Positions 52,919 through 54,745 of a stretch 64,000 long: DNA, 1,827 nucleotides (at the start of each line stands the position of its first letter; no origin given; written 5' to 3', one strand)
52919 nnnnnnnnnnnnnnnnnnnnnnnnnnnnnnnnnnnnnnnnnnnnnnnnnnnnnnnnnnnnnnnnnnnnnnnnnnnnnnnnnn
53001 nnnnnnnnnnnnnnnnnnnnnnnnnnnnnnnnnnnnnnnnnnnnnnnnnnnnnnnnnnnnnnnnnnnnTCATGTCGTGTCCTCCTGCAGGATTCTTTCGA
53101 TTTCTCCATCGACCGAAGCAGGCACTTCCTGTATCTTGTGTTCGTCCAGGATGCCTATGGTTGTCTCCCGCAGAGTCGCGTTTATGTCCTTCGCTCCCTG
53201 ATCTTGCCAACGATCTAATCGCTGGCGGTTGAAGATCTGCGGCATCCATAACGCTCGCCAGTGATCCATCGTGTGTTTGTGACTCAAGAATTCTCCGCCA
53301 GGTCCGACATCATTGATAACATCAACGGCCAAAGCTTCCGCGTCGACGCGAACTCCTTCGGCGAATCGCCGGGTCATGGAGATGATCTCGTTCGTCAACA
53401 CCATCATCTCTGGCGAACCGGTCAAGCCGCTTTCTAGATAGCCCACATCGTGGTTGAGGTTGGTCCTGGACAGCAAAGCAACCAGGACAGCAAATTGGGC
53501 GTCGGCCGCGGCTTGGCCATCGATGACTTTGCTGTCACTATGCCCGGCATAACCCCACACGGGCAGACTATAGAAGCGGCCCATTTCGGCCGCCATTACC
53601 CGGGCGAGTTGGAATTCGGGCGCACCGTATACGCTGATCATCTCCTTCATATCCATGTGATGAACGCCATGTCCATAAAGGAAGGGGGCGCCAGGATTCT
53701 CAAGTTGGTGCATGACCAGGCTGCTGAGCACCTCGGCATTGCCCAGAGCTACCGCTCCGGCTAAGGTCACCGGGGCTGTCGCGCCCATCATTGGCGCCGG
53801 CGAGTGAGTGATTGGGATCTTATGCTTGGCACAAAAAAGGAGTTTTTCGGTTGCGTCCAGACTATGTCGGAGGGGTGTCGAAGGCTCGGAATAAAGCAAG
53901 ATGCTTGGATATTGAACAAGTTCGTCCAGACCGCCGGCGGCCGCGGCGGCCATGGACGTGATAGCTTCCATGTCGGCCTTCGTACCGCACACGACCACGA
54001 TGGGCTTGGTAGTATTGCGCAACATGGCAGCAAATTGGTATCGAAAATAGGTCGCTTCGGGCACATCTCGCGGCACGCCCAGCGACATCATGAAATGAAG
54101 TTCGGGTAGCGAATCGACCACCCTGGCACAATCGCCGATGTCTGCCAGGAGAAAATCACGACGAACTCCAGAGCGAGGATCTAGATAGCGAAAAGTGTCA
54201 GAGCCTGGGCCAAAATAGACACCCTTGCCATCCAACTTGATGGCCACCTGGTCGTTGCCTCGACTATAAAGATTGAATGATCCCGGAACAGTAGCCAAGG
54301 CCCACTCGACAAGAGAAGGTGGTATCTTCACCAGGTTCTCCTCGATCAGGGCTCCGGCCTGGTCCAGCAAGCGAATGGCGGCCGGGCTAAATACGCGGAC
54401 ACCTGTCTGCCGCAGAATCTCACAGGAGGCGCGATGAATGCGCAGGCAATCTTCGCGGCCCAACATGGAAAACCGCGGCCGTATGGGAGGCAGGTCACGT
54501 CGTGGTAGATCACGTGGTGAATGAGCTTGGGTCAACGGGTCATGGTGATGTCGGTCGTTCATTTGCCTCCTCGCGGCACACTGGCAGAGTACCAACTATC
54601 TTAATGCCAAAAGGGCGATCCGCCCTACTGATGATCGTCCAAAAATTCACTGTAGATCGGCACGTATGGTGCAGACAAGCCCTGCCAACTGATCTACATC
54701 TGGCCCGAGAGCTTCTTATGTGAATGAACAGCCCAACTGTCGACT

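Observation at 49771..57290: Uncharacterised five-gene block: MAL-like, MetE-like, divergent MttB, cytoplasmic Mo-oxidoreductase and a second methyl-THF methyltransferase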

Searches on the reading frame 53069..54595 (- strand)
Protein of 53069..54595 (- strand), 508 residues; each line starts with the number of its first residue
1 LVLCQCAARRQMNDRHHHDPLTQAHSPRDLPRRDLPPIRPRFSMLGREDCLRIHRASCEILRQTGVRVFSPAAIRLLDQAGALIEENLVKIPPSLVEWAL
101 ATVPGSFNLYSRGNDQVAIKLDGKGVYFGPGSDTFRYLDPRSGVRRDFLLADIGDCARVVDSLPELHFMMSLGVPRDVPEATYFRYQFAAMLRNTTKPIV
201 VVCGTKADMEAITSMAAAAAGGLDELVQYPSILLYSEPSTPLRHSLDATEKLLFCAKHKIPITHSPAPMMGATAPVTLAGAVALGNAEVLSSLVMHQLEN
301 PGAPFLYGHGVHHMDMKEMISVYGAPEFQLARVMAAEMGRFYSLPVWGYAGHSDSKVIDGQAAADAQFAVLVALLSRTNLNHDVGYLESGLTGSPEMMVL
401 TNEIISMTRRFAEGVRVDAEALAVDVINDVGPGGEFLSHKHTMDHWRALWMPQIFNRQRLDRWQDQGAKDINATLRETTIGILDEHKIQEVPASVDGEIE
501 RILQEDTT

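Call 4: search_protein_families(library=pfam, proteins=[window:53069-54595:-])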
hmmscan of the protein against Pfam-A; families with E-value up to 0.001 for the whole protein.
window:53069-54595:- (508 aa): 1 family
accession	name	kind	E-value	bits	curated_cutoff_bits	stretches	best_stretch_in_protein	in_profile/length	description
PF06253.16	MTTB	-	3.2e-93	312.9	25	1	39-500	28-489/500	Trimethylamine methyltransferase (MTTB)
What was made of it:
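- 53069..54595 (-): MttB5, a non-pyrrolysine MttB-family methyltransferase. The start is probably at 54562, giving 497 aa. Predicted hercynine or ergothioneine:corrinoid methyltransferase. MTTB 313 bits (call 4).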

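Call 5: search_protein_families(library=ncbifam, proteins=[window:53069-54595:-])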
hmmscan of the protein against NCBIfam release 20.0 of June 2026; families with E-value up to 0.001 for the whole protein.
window:53069-54595:- (508 aa): 1 family
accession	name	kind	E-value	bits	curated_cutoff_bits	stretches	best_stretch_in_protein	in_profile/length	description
TIGR02369.2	trimeth_pyl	equivalog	9.3e-116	387.1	525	1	42-505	3-467/469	[trimethylamine--corrinoid protein] Co-methyltransferase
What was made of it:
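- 53069..54595 (-): TIGR02369 gives 387 bits, below 525 (call 5).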

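Call 10: find_homologous_proteins(query=window:53069-54595:-)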
Query window:53069-54595:- (508 aa): 2553 proteins with E <= 0.001 among 8000 candidates; the best 120 are listed.
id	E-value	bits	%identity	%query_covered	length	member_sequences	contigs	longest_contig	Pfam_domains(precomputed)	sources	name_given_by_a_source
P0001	0.0e+0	1137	100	98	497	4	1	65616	PF06253.17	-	-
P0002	3.9e-276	934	81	98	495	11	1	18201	PF06253.17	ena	-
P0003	2.5e-275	932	81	98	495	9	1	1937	PF06253.17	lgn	-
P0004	4.2e-275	931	81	98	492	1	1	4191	PF06253.17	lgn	-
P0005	3.5e-272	921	79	97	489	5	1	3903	PF06253.17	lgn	-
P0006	2.3e-265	899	80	96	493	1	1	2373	PF06253.17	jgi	-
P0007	3.7e-254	862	78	93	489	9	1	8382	PF06253.17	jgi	-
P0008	2.4e-253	859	75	97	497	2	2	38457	PF06253.17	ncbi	-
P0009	2.8e-248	843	76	94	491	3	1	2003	PF06253.17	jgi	jgi:trimethylamine--corrinoid protein Co-methyltransferase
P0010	9.2e-248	841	74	96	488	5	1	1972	PF06253.17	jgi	jgi:trimethylamine---corrinoid protein Co-methyltransferase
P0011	2.3e-247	840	77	93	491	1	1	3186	PF06253.17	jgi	jgi:trimethylamine--corrinoid protein Co-methyltransferase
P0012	2.3e-247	839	75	93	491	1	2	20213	PF06253.17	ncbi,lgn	-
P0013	3.2e-247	839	73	94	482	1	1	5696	PF06253.17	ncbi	-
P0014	3.4e-247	839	76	93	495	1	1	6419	PF06253.17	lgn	-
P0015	6.6e-247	838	74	95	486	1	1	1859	PF06253.17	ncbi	-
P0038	8.0e-241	818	73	93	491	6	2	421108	PF06253.17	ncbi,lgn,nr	ncbi:MAG: trimethylamine methyltransferase family protein [Anaerolineae bacterium]|nr:trimethylamine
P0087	3.0e-236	803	72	94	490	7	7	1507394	PF06253.17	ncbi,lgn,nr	ncbi:MAG: trimethylamine methyltransferase family protein [Anaerolineales bacterium]|nr:trimethylami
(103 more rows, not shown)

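Call 11: find_encoding_contigs(protein=P0087, flank=10000, max_places=3)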
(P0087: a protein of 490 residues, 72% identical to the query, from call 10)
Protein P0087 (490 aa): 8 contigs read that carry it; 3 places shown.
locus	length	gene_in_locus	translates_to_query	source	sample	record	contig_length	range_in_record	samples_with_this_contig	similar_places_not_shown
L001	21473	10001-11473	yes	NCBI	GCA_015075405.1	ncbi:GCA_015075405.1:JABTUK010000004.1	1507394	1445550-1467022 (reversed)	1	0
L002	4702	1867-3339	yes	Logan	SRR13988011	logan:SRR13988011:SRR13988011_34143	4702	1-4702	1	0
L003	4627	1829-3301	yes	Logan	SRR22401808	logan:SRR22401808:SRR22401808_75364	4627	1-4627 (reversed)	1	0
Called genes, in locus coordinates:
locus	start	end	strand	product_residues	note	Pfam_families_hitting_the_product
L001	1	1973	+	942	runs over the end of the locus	PF00912:Transgly, PF00905:Transpeptidase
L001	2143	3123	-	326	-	PF02423:OCD_Mu_crystall, PF01488:Shikimate_DH (weak)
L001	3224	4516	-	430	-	PF00108:Thiolase_N, PF00109:ketoacyl-synt (faint), PF00108:Thiolase_N, PF02803:Thiolase_C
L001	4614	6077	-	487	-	PF26686:DUF8575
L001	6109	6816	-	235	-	PF01138:RNase_PH, PF03725:RNase_PH_C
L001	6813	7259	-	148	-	PF20797:HepT-like_2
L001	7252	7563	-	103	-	PF01909:NTP_transf_2, PF18765:Polbeta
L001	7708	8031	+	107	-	PF01740:STAS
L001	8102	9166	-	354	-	PF13421:Band_7_1, PF01145:Band_7 (faint), PF12728:HTH_17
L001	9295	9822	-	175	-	-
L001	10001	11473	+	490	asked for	PF06253:MTTB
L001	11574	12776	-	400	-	PF00291:PALP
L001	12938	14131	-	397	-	-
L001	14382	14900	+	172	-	PF00498:FHA, PF16697:Yop-YscD_cpl (weak)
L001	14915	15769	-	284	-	PF09844:DUF2071 (weak)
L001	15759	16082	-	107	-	PF00857:Isochorismatase (weak)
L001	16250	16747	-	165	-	PF00355:Rieske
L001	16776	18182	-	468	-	PF14522:Cytochrome_C7 (faint), PF14537:Cytochrom_c3_2 (faint)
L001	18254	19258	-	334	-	PF00033:Cytochrome_B, PF13631:Cytochrom_B_N_2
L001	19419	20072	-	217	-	PF00034:Cytochrom_C (weak), PF13442:Cytochrome_CBB3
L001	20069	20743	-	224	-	PF00034:Cytochrom_C (faint), PF13442:Cytochrome_CBB3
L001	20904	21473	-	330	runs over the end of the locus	PF03916:NrfD, PF14589:NrfD_2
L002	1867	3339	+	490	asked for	PF06253:MTTB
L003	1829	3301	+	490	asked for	PF06253:MTTB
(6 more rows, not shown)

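Call 12: find_encoding_contigs(protein=P0038, flank=10000, max_places=2)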
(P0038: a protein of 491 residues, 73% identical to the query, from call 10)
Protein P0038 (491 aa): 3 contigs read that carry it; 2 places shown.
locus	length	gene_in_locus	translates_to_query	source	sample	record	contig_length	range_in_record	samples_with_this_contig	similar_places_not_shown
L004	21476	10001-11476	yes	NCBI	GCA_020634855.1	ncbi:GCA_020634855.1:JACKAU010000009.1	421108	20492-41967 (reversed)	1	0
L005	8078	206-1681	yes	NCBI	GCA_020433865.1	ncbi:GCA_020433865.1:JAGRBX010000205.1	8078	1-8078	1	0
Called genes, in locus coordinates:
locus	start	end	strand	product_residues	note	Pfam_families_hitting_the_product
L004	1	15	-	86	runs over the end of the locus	-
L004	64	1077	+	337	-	PF18152:DAHP_snth_FXD, PF00793:DAHP_synth_1, PF03102:NeuB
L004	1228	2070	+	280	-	PF03446:NAD_binding_2 (weak), PF03807:F420_oxidored (weak), PF02153:PDH_N, PF20463:PDH_C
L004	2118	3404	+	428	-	PF00275:EPSP_synthase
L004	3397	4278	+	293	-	PF08501:Shikimate_dh_N, PF01488:Shikimate_DH, PF18317:SDH_C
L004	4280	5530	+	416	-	PF01264:Chorismate_synt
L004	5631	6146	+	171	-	PF13238:AAA_18, PF01202:SKI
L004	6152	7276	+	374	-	PF00465:Fe-ADH, PF13685:Fe-ADH_2, PF01761:DHQ_synthase, PF24621:DHQS_C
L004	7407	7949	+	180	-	PF00293:NUDIX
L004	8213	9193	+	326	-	PF00459:Inositol_P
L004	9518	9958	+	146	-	PF01220:DHquinase_II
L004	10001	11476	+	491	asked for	PF06253:MTTB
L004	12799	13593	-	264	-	PF01209:Ubie_methyltran, PF13489:Methyltransf_23 (weak), PF13847:Methyltransf_31, PF08241:Methyltransf_11, PF08242:Methyltransf_12, PF13649:Methyltransf_25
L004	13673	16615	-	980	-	PF00069:Pkinase, PF03109:ABC1, PF07714:PK_Tyr_Ser-Thr, PF17667:Pkinase_fungal (weak)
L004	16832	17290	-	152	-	-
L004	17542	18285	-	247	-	PF04471:Mrr_cat, PF22722:NA-iREase1 (weak)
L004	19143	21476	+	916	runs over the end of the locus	PF00690:Cation_ATPase_N, PF00122:E1-E2_ATPase, PF13246:Cation_ATPase, PF00702:Hydrolase, PF08282:Hydrolase_3 (faint), PF00689:Cation_ATPase_C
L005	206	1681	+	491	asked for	PF06253:MTTB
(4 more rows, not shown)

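Call 13: find_encoding_contigs(protein=P0002, flank=10000, max_places=2)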
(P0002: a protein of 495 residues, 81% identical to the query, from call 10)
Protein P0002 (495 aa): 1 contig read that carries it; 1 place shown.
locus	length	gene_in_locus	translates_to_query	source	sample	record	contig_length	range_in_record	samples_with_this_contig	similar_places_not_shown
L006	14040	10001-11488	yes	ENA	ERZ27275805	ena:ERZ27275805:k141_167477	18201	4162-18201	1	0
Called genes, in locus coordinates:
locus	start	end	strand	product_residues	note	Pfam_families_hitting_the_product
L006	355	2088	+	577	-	PF00496:SBP_bac_5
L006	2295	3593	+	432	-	PF19300:BPD_transp_1_N, PF00528:BPD_transp_1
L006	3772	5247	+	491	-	PF00528:BPD_transp_1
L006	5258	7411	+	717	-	PF03193:RsgA_GTPase (faint), PF00005:ABC_tran, PF00006:ATP-synt_ab (faint), PF02463:SMC_N (weak), PF08352:oligo_HPY, PF00005:ABC_tran, PF02463:SMC_N (weak), PF08352:oligo_HPY, +4 more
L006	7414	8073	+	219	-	PF00571:CBS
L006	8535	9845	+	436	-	PF05034:MAAL_N (weak), PF07476:MAAL_C, PF13378:MR_MLE_C (weak)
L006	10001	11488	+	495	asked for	PF06253:MTTB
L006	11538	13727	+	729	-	PF04879:Molybdop_Fe4S4, PF00384:Molybdopterin, PF01568:Molydop_binding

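Call 14: find_encoding_contigs(protein=P0008, flank=10000, max_places=2)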
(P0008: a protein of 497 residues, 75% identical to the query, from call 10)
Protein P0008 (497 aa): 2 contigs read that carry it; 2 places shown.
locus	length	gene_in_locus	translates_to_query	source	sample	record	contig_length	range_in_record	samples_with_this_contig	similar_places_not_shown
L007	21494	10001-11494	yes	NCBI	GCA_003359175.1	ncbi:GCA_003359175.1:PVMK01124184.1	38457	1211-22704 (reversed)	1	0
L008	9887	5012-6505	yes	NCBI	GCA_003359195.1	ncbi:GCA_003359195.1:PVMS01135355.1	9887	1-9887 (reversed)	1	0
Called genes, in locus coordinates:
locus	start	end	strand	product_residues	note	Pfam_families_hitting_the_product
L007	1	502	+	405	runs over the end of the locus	PF00201:UDPGT, PF04101:Glyco_tran_28_C, PF06722:EryCIII-like_C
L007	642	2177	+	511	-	PF02541:Ppx-GppA, PF21447:Ppx-GppA_III, PF01966:HD (weak)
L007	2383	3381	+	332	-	PF20511:PMI_typeI_cat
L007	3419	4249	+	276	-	PF00561:Abhydrolase_1, PF12146:Hydrolase_4, PF12697:Abhydrolase_6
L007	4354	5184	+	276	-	PF00211:Guanylate_cyc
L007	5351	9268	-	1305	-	PF00069:Pkinase, PF07714:PK_Tyr_Ser-Thr, PF03109:ABC1 (weak), PF13191:AAA_16, PF00496:SBP_bac_5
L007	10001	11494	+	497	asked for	PF06253:MTTB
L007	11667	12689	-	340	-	PF02219:MTHFR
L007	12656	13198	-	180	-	PF12225:DUF5981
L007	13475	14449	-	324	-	PF01012:ETF, PF00766:ETF_alpha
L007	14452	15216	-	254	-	PF01012:ETF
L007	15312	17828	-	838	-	PF01266:DAO, PF07992:Pyr_redox_2 (faint), PF13738:Pyr_redox_3 (faint), PF16350:FAO_M, PF01571:GCV_T, PF08669:GCV_T_C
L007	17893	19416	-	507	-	PF06253:MTTB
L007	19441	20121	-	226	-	PF00392:GntR, PF07729:FCD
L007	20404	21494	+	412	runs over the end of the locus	PF01946:Thi4 (weak), PF00890:FAD_binding_2 (faint), PF01266:DAO, PF13450:NAD_binding_8 (weak), PF13738:Pyr_redox_3 (faint)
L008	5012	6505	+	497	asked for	PF06253:MTTB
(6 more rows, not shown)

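Call 31: search_solved_structures(query=window:53069-54595:-, show_alignments=1)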
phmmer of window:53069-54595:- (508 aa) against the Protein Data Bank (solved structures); distinct sequences matched with E-value up to 0.001: 5.
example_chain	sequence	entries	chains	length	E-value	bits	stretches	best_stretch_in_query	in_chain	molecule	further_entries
7xcm_A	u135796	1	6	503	4.9e-55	190.2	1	47-503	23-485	Trimethylamine methyltransferase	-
7xcl_A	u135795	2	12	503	5.2e-55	190.1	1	47-503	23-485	Trimethylamine methyltransferase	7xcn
2qne_A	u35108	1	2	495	2.9e-52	181.1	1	38-467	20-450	Putative methyltransferase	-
9yce_A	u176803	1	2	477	5.2e-52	180.2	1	39-467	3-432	Glycine betaine methyltransferase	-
4yyc_A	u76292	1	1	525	2.2e-36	128.7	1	41-491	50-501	Putative trimethylamine methyltransferase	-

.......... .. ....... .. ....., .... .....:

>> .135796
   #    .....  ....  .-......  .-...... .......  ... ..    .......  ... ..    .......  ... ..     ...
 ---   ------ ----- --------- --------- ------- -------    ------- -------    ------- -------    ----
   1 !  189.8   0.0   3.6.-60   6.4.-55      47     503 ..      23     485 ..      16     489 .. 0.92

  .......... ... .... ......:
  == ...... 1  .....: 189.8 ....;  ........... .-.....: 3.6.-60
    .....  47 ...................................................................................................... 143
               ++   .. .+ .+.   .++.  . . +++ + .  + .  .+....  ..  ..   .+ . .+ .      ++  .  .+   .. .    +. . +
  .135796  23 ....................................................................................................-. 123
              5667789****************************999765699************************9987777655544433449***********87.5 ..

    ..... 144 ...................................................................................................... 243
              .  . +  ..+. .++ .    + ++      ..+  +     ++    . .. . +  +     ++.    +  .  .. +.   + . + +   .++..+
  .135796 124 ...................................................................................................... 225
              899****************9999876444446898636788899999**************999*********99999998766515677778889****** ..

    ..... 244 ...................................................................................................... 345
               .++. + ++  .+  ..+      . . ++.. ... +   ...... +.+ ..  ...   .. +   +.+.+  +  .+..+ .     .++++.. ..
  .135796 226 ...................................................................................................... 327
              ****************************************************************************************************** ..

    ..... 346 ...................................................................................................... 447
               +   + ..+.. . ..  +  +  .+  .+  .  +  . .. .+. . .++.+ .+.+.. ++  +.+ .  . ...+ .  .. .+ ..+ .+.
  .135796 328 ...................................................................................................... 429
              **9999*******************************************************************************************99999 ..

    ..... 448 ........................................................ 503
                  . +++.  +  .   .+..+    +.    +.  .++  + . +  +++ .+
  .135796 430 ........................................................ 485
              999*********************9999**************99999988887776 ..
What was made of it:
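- Closest known: Non-pyrrolysine MttB-superfamily quaternary-amine:corrinoid methyltransferases. Different: Only about 181-190 bits to the solved MttB and MtgB structures (call 31).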

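Call 33: search_solved_structures(query=L006:355-2088:+)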
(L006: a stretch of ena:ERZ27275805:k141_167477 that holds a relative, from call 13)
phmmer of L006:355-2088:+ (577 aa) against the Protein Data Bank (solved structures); distinct sequences matched with E-value up to 0.001: 80 (the best 60 are shown).
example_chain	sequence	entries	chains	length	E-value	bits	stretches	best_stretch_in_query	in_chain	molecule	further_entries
8upi_A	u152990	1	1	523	4e-30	108.3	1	91-446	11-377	Peptide ABC transporter substrate-binding protein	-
8ay0_A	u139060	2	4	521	1.1e-26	96.9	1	120-566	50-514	Dipeptide-binding protein DppE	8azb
3t66_A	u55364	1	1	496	1.2e-25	93.5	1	122-528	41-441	Nickel ABC transporter (Nickel-binding protein)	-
3tpa_A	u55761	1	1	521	7.6e-24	87.5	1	135-568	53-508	Heme-binding protein A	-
3m8u_A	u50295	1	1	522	1.2e-23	86.9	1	135-568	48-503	Heme-binding protein A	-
8z1z_F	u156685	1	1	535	1.1e-22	83.7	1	136-556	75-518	Dipeptide-binding protein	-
1dpp_A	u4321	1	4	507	2.5e-22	82.5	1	136-556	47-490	DIPEPTIDE BINDING PROTEIN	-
1dpe_A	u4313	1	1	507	2.5e-22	82.5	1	136-556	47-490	DIPEPTIDE-BINDING PROTEIN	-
8z1y_F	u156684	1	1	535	3e-22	82.2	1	136-556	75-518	Dipeptide-binding protein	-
8efz_A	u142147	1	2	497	3.8e-22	81.9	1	128-534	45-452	Extracellular solute-binding protein family 5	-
1xoc_A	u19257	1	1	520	3.4e-20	75.5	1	85-406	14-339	Oligopeptide-binding protein appA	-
9pv8_A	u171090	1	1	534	5.1e-20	74.9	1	113-438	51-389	Oligopeptide-binding protein OppA3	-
5u4o_A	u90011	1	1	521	6.3e-20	74.6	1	82-532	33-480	ABC transporter substrate-binding protein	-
5isu_A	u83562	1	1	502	6.5e-20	74.5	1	136-458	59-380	Lmo0135 protein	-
7kz8_A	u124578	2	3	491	2.5e-19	72.6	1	135-567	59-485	Peptide/nickel transport system substrate-binding protein AapF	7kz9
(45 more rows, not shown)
